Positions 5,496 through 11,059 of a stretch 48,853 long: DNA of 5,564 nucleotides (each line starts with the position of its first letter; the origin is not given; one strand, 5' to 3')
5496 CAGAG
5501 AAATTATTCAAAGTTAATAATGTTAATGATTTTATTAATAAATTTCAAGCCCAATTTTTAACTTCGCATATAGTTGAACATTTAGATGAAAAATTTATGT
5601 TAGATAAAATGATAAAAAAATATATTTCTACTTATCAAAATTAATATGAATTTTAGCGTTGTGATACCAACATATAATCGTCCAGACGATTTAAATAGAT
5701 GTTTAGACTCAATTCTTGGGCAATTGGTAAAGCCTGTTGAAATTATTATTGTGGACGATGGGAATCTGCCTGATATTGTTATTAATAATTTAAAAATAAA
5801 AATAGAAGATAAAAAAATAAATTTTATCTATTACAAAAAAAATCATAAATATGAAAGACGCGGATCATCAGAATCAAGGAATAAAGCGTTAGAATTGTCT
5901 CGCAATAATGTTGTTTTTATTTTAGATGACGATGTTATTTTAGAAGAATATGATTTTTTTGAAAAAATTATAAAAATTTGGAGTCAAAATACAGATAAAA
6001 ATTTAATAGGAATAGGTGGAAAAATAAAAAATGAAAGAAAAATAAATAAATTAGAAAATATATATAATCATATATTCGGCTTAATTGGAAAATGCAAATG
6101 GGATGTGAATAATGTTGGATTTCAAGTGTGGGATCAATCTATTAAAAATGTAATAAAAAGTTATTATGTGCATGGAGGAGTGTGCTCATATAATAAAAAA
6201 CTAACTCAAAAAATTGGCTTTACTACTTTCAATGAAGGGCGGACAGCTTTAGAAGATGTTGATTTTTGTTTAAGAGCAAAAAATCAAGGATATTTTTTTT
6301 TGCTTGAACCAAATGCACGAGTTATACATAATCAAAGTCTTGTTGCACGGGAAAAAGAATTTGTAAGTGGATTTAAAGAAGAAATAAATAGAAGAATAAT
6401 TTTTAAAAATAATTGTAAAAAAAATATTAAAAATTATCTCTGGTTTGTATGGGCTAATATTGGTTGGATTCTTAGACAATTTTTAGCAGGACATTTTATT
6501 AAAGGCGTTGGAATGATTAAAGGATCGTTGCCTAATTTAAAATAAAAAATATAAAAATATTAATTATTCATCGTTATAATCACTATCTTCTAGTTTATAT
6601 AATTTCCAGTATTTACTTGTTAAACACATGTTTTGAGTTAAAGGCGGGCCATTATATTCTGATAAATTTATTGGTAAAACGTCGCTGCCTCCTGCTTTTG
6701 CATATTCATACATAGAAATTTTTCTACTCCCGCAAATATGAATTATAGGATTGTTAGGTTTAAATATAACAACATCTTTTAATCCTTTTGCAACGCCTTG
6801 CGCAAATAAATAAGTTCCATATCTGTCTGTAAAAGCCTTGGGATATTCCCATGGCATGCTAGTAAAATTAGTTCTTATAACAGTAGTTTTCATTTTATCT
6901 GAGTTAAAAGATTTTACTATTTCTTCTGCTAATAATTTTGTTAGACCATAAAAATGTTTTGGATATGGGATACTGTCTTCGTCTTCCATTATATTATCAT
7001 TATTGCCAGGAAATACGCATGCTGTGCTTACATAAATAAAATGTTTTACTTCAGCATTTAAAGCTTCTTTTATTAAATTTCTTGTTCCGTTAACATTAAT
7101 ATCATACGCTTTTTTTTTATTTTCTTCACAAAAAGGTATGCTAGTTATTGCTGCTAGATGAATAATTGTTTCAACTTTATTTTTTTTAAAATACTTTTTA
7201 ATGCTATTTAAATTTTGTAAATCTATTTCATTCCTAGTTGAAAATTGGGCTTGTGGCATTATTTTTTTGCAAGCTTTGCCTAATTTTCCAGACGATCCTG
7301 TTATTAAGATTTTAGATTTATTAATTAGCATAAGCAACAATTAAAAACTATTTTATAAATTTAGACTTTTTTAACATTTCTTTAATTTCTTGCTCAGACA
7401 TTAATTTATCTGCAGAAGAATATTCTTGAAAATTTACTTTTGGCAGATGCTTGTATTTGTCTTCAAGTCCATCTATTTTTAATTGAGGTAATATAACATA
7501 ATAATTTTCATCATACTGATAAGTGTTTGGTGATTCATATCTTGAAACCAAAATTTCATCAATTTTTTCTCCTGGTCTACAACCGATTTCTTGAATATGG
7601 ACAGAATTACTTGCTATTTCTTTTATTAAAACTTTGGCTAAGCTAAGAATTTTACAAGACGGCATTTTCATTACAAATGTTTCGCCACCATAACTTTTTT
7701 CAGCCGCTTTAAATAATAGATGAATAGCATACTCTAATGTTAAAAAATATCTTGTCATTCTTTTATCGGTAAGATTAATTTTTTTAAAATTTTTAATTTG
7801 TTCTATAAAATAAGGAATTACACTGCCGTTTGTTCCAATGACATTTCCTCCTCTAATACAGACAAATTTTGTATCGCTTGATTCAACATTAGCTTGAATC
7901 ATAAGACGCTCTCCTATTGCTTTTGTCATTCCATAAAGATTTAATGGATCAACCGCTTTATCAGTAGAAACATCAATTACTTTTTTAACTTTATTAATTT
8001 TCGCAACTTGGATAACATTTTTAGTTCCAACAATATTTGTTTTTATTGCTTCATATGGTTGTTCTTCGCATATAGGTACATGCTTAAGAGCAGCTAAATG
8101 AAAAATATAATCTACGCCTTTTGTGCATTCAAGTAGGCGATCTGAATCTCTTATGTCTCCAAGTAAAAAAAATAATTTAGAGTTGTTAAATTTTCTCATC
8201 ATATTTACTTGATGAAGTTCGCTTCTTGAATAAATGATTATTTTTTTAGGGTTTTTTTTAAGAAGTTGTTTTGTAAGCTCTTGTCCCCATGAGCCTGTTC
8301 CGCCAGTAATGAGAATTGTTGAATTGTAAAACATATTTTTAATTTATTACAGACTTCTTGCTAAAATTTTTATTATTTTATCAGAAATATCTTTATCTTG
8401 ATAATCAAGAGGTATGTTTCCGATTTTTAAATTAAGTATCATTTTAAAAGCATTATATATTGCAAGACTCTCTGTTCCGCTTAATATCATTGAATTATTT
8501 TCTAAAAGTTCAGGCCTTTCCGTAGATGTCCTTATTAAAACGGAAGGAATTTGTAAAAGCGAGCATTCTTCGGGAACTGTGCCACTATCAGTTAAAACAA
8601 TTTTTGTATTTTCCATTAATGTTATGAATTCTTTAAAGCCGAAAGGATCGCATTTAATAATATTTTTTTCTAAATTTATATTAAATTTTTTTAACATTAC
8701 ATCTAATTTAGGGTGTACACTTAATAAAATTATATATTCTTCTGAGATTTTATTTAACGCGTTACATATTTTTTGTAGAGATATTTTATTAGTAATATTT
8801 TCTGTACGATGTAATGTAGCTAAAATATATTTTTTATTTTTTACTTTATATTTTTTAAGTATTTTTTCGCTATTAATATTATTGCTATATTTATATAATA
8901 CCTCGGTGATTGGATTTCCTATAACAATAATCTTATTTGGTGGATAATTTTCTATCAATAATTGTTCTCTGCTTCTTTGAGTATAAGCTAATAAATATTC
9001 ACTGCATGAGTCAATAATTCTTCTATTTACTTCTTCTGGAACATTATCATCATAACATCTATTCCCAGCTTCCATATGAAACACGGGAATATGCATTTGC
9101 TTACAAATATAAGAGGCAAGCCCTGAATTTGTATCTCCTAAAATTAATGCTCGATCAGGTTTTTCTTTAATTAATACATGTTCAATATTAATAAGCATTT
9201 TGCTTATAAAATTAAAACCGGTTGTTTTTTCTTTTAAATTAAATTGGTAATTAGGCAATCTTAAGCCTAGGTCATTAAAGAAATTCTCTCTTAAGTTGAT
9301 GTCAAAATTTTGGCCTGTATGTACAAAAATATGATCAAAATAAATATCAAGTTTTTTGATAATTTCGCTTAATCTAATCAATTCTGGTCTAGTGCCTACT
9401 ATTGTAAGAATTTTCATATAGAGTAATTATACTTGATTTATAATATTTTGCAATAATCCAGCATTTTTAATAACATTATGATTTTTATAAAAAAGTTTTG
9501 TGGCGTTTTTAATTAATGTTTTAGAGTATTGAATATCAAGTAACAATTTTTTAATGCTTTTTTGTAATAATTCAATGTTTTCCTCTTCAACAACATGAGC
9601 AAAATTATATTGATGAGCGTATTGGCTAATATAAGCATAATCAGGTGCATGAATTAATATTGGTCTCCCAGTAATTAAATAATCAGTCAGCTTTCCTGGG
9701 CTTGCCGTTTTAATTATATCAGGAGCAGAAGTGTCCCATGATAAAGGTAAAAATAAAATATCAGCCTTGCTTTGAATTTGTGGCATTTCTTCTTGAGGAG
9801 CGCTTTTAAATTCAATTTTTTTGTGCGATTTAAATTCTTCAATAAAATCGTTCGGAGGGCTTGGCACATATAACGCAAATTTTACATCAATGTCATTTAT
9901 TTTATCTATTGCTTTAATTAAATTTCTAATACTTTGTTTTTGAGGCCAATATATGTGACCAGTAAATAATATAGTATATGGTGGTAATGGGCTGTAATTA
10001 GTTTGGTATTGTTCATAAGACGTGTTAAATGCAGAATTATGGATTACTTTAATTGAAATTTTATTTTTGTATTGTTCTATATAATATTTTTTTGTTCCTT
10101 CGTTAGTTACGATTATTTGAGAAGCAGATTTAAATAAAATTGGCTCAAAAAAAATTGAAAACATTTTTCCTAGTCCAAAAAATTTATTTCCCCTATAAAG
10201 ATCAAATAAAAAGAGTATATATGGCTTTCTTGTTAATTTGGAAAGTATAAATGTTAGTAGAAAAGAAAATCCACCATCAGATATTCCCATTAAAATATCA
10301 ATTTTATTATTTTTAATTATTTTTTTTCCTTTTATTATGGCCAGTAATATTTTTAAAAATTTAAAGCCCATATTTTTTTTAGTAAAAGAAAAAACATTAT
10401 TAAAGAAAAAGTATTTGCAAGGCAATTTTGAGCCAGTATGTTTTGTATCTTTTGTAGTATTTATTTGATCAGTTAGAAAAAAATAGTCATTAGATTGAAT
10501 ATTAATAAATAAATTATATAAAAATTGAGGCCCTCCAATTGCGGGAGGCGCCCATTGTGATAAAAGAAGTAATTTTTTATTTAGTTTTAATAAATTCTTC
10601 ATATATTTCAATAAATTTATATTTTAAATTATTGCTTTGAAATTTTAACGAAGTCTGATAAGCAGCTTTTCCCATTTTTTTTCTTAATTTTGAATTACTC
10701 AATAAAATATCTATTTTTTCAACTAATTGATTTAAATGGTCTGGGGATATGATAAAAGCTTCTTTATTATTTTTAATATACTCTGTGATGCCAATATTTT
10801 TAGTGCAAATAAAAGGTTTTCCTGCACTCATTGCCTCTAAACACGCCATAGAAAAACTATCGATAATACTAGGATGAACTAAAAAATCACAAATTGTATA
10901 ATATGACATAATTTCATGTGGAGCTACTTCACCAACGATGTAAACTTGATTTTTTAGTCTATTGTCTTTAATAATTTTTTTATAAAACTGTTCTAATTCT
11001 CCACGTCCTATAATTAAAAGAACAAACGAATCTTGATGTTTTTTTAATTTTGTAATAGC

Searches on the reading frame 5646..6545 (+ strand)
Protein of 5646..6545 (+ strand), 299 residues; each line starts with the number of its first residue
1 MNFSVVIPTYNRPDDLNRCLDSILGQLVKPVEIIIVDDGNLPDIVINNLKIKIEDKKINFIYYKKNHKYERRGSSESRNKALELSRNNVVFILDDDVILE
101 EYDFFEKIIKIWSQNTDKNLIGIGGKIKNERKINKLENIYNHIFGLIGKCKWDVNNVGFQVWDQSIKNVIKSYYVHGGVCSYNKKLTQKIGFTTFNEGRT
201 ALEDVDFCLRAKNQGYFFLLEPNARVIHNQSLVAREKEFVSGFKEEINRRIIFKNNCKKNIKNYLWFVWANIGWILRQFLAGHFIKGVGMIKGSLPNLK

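Call 6: search_protein_families(library=pfam, proteins=[window:5646-6545:+], max_evalue=0.001)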
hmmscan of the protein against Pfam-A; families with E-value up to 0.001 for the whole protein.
window:5646-6545:+ (299 aa): 5 families
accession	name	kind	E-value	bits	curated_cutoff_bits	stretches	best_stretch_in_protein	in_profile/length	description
PF00535.33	Glycos_transf_2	-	9.3e-20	71.7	23.3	1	4-141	1-134/168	Glycosyl transferase family 2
PF13641.12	Glyco_tranf_2_3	-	1.1e-08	35.8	27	1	3-227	3-210/230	Glycosyltransferase like family 2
PF10111.15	Glyco_tranf_2_2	-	2.9e-05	24.1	27.3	1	4-115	1-110/276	Glycosyltransferase like family 2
PF13632.12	Glyco_trans_2_3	-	3e-05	24.4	27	1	90-280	2-164/198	Glycosyl transferase family group 2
PF13712.12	Glyco_tranf_2_5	-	0.0008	19.6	27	0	76-135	43-102/210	Glycosyltransferase like family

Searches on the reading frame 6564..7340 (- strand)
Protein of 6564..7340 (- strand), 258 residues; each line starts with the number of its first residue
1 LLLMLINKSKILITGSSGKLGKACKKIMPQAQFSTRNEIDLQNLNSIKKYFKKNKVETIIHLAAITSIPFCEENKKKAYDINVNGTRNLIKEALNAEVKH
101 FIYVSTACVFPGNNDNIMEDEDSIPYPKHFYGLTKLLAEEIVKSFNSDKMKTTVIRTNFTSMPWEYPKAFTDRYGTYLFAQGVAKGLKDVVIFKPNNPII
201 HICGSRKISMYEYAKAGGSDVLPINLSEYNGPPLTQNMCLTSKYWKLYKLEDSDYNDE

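Call 6: search_protein_families(library=pfam, proteins=[window:6564-7340:-], max_evalue=0.001)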
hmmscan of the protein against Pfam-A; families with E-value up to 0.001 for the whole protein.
window:6564-7340:- (258 aa): 6 families
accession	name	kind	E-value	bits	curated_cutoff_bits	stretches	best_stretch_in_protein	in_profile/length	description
PF04321.23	RmlD_sub_bind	-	1.2e-29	103.8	27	1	10-158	2-149/287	RmlD substrate binding domain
PF01370.27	Epimerase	-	7.6e-24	84.9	20.9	1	35-157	44-169/240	NAD dependent epimerase/dehydratase family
PF02719.21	Polysacc_synt_2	-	1.4e-16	61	20.2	1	40-153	62-160/293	Polysaccharide biosynthesis protein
PF01073.25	3Beta_HSD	-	4.7e-16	59.1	22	1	34-152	47-167/280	3-beta hydroxysteroid dehydrogenase/isomerase family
PF16363.11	GDP_Man_Dehyd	-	4.6e-15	56.3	27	1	37-153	57-176/332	GDP-mannose 4,6 dehydratase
PF07993.18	NAD_binding_4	-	4.8e-14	52.6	20.1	1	54-186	87-233/258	Male sterility protein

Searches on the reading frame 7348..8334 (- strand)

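Call 6: search_protein_families(library=pfam, proteins=[window:7348-8334:-], max_evalue=0.001)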
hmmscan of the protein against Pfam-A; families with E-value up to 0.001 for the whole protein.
window:7348-8334:- (328 aa): 12 families
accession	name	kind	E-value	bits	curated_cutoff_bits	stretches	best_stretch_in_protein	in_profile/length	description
PF02719.21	Polysacc_synt_2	-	1.9e-96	323.1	20.2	1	7-279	1-290/293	Polysaccharide biosynthesis protein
PF01370.27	Epimerase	-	1.4e-28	100.4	20.9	1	7-213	1-227/240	NAD dependent epimerase/dehydratase family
PF16363.11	GDP_Man_Dehyd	-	1.2e-19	71.4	27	1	8-126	1-131/332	GDP-mannose 4,6 dehydratase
PF01073.25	3Beta_HSD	-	3.8e-18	65.9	22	1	8-130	1-122/280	3-beta hydroxysteroid dehydrogenase/isomerase family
PF07993.18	NAD_binding_4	-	3.4e-13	49.8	20.1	1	9-129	1-141/258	Male sterility protein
PF04321.23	RmlD_sub_bind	-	7.9e-13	48.6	27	1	6-192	2-179/287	RmlD substrate binding domain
PF13460.12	NAD_binding_10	-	1.6e-08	35.1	27.2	1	11-163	1-144/184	NAD(P)H-binding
PF08659.16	KR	-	2.7e-05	24.6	22.6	1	6-45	2-47/180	KR domain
PF05368.20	NmrA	-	3.4e-05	24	27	1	4-120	2-103/298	NmrA-like family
PF00106.31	adh_short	-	5.9e-05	23.1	26.6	1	6-109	2-117/195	short chain dehydrogenase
PF01488.26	Shikimate_DH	-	0.00028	21.4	24.3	1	5-90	13-102/138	Shikimate / quinate 5-dehydrogenase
PF19568.5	Spore_III_AA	-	0.00096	18.8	27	0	155-248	86-176/306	Sporulation stage III, protein AA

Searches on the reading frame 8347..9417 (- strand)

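Call 6: search_protein_families(library=pfam, proteins=[window:8347-9417:-], max_evalue=0.001)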
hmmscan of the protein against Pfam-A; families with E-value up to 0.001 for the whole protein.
window:8347-9417:- (356 aa): 2 families
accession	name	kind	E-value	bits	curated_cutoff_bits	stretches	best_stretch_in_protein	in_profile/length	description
PF02350.25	Epimerase_2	-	2.8e-82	276.8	30.6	1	27-352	9-346/347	UDP-N-acetylglucosamine 2-epimerase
PF02684.21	LpxB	-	0.00031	20.2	22.6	1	166-294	158-285/374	Lipid-A-disaccharide synthetase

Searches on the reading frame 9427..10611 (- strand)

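Call 6: search_protein_families(library=pfam, proteins=[window:9427-10611:-], max_evalue=0.001)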
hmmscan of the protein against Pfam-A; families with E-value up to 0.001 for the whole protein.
window:9427-10611:- (394 aa): 2 families
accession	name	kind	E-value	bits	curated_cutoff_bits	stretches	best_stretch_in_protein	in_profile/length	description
PF13692.12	Glyco_trans_1_4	-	6.3e-06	26.9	27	1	212-358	2-141/142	Glycosyl transferases group 1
PF13439.12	Glyco_transf_4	-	9.6e-05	22.9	28.5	1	85-192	54-164/170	Glycosyltransferase Family 4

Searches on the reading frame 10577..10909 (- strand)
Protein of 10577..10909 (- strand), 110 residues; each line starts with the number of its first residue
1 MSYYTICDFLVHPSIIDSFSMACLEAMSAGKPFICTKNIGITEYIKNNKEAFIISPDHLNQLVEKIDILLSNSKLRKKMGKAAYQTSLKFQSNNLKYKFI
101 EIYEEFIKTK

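Call 7: search_protein_families(library=pfam, proteins=[window:10577-10909:-], max_evalue=0.001)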
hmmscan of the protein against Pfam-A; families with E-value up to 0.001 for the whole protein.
window:10577-10909:- (110 aa): 4 families
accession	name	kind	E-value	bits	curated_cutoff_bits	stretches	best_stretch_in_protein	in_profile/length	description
PF00534.26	Glycos_transf_1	-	1.6e-21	77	26.4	1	2-85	88-171/172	Glycosyl transferases group 1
PF13692.12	Glyco_trans_1_4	-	2.8e-13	50.8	27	1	2-72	72-142/142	Glycosyl transferases group 1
PF13524.12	Glyco_trans_1_2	-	1e-06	29.2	25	1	17-91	61-133/144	Glycosyl transferase-like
PF20706.3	GT4-conflict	-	3.7e-05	23.3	26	1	7-61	282-331/385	Family 4 Glycosyltransferase in conflict systems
